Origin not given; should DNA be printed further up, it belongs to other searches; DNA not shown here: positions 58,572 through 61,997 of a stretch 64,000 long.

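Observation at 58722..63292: Orphan class II lanthipeptide-like module (XRE regulator, NHLP-leader precursor with 4x CQTT repeats, LanM) inside a mobile/defence island, with no transporter, protease or immunity genes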

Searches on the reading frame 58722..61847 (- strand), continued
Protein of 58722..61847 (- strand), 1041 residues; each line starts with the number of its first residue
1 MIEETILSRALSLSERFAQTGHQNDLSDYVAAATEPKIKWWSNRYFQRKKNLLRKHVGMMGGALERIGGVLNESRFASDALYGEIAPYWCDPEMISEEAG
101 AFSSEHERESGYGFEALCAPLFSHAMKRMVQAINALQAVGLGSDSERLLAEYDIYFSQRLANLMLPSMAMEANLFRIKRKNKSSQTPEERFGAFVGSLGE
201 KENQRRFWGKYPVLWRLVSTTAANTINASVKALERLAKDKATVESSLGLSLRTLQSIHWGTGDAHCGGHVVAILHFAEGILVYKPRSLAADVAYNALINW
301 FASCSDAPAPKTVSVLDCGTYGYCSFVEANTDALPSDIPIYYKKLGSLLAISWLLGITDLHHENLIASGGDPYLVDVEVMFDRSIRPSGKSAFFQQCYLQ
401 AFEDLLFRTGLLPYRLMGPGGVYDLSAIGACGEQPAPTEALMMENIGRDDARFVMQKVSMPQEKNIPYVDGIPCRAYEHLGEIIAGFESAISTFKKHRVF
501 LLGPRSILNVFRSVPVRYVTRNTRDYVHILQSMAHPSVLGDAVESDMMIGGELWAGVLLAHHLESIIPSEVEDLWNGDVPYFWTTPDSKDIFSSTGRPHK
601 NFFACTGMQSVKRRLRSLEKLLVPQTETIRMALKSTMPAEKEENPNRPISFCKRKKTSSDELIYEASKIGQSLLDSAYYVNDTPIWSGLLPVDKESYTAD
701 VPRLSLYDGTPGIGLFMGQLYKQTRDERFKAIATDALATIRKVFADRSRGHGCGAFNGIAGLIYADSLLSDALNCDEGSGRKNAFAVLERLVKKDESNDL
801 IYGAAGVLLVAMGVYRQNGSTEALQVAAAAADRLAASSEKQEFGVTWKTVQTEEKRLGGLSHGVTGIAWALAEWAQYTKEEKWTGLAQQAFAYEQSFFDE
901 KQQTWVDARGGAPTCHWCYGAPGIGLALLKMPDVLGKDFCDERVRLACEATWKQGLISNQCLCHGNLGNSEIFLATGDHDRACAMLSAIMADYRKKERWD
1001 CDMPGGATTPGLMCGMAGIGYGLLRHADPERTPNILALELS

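Call 56: search_protein_families(library=pfam, proteins=[L014:6683-7873:+, L014:9233-10246:-, L014:10345-11475:+, L014:11378-13036:+, L014:4864-5247:+, L014:5405-5806:+, L014:8520-8978:-, L014:4116-4388:+, L014:13318-13869:-], max_evalue=0.001)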
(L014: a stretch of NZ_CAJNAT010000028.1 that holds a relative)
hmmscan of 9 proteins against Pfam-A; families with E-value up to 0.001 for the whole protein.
L014:6683-7873:+ (396 aa): 0 families

L014:9233-10246:- (337 aa): 3 families
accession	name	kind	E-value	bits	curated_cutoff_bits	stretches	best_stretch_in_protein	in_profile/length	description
PF12625.12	Arabinose_bd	-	8.3e-34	117.7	27.6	1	22-204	1-184/185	Arabinose-binding domain of AraC transcription regulator, N-term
PF12833.13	HTH_18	-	2.8e-15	56.8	33.6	1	254-331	2-80/80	Helix-turn-helix domain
PF00165.29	HTH_AraC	-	1.6e-06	28.5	26.6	1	302-330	15-42/42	Bacterial regulatory helix-turn-helix proteins, AraC family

L014:10345-11475:+ (376 aa): 4 families
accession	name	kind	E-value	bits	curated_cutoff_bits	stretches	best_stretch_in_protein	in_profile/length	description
PF19362.4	DUF5938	-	3.5e-54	184.3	27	1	141-374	2-230/234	Family of unknown function (DUF5938)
PF05368.20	NmrA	-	2.2e-06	27.9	27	1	3-103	2-101/298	NmrA-like family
PF03435.24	Sacchrp_dh_NADP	-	1.5e-05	25.8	25.1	1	6-108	1-100/129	Saccharopine dehydrogenase NADP binding domain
PF13460.12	NAD_binding_10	-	3.3e-05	24.3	27.2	1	10-104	1-93/184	NAD(P)H-binding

L014:11378-13036:+ (552 aa): 2 families
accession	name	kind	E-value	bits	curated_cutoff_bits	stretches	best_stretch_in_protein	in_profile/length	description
PF00501.34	AMP-binding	-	1.4e-70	238.5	29.9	1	48-409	2-384/384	AMP-binding enzyme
PF13193.12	AMP-binding_C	-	6.6e-22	78.7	24.5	1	459-534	1-76/76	AMP-binding enzyme C-terminal domain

L014:4864-5247:+ (127 aa): 0 families

L014:5405-5806:+ (133 aa): 0 families

L014:8520-8978:- (152 aa): 0 families

L014:4116-4388:+ (90 aa): 0 families

L014:13318-13869:- (183 aa): 0 families

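Call 58: search_solved_structures(query=window:58722-61847:-, show_alignments=1, max_evalue=0.00001)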
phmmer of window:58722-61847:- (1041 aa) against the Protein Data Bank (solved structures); distinct sequences matched with E-value up to 0.00001: 7.
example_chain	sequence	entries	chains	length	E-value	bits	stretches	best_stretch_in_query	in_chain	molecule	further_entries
6st5_A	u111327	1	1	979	2.2e-88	300.3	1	157-1040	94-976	LicM2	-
5dzt_A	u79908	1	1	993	1.4e-43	151.9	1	156-795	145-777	CylM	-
3t33_A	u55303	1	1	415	3.5e-15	57.9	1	700-1031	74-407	G protein coupled receptor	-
6wq1_A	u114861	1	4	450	1.8e-13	52.2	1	691-975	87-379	LanC-like protein 2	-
8d0v_A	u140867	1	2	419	2.8e-07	31.7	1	707-976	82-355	Glutathione S-transferase LANCL1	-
3e6u_A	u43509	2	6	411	4e-07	31.2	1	707-977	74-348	LanC-like protein 1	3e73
8czk_A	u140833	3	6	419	4.2e-07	31.2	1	707-976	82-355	Glutathione S-transferase LANCL1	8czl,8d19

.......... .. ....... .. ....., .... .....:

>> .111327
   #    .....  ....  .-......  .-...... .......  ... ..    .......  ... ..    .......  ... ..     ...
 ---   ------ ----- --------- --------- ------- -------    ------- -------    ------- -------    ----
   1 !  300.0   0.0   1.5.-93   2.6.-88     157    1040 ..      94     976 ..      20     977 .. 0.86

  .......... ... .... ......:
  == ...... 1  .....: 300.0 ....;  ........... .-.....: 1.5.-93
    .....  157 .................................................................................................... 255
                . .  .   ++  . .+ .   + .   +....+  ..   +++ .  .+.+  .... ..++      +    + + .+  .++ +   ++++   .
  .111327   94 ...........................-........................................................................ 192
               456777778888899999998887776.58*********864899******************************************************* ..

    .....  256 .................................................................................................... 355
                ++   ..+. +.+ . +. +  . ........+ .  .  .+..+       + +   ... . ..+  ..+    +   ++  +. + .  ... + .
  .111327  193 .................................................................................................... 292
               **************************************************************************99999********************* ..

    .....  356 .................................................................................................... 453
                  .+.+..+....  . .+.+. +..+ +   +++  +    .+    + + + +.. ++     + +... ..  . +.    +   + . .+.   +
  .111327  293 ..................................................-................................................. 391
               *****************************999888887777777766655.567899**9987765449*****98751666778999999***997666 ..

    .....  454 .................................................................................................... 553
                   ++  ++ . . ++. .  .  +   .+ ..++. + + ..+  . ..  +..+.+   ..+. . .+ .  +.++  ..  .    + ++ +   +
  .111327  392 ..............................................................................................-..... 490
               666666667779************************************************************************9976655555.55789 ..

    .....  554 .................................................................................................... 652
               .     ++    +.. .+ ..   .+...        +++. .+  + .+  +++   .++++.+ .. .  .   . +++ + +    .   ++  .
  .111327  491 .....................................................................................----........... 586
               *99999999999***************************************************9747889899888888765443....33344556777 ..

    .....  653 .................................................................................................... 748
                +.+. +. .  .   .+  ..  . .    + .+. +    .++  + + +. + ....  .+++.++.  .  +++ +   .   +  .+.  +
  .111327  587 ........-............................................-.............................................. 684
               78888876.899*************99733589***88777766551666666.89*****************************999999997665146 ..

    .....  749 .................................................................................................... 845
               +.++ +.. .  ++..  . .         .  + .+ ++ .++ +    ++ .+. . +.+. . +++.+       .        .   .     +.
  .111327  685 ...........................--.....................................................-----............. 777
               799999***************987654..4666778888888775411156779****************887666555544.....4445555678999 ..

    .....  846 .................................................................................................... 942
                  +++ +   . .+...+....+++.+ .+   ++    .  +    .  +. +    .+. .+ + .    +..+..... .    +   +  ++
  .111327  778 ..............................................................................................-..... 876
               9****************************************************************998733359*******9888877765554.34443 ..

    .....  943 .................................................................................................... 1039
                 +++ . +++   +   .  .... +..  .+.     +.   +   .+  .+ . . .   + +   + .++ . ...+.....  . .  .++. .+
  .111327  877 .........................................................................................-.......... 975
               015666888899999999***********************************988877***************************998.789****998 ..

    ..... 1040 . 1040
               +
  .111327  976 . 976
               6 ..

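Call 75: search_protein_families(library=pfam, proteins=[L001:7770-8360:+, L001:6108-6485:+, L001:6496-6822:+, L001:4459-5166:-, L001:3384-3896:-, L007:7607-8014:+, L007:7218-7406:+, L007:7417-7599:+], max_evalue=0.05)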
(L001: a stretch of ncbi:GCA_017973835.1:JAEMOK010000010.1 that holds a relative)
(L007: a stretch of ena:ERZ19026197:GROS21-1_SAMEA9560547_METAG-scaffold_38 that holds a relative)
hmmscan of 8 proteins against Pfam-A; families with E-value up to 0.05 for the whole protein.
L001:7770-8360:+ (196 aa): 0 families

L001:6108-6485:+ (125 aa): 0 families

L001:6496-6822:+ (108 aa): 0 families

L001:4459-5166:- (235 aa): 0 families

L001:3384-3896:- (170 aa): 0 families

L007:7607-8014:+ (135 aa): 0 families

L007:7218-7406:+ (62 aa): 0 families

L007:7417-7599:+ (60 aa): 0 families

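Call 76: search_protein_families(library=phrogs, proteins=[L001:7770-8360:+, L001:6108-6485:+, L001:6496-6822:+, L001:4459-5166:-, L001:3384-3896:-, L007:7607-8014:+], max_evalue=0.01)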
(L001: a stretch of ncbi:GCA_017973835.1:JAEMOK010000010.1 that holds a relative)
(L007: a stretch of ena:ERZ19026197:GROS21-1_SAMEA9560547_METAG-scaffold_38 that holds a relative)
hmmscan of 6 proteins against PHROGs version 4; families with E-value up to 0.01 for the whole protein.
L001:7770-8360:+ (196 aa): 0 families

L001:6108-6485:+ (125 aa): 0 families

L001:6496-6822:+ (108 aa): 0 families

L001:4459-5166:- (235 aa): 0 families

L001:3384-3896:- (170 aa): 0 families

L007:7607-8014:+ (135 aa): 0 families

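Call 89: search_protein_families(library=padloc, proteins=[L006:13177-14022:+, L008:7900-9078:+, L008:5046-6386:+], max_evalue=0.00001)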
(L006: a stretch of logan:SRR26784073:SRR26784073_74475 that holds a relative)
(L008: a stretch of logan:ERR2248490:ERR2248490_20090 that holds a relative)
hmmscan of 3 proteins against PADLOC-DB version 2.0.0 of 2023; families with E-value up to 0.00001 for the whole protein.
L006:13177-14022:+ (281 aa): 0 families

L008:7900-9078:+ (392 aa): 0 families

L008:5046-6386:+ (446 aa): 0 families
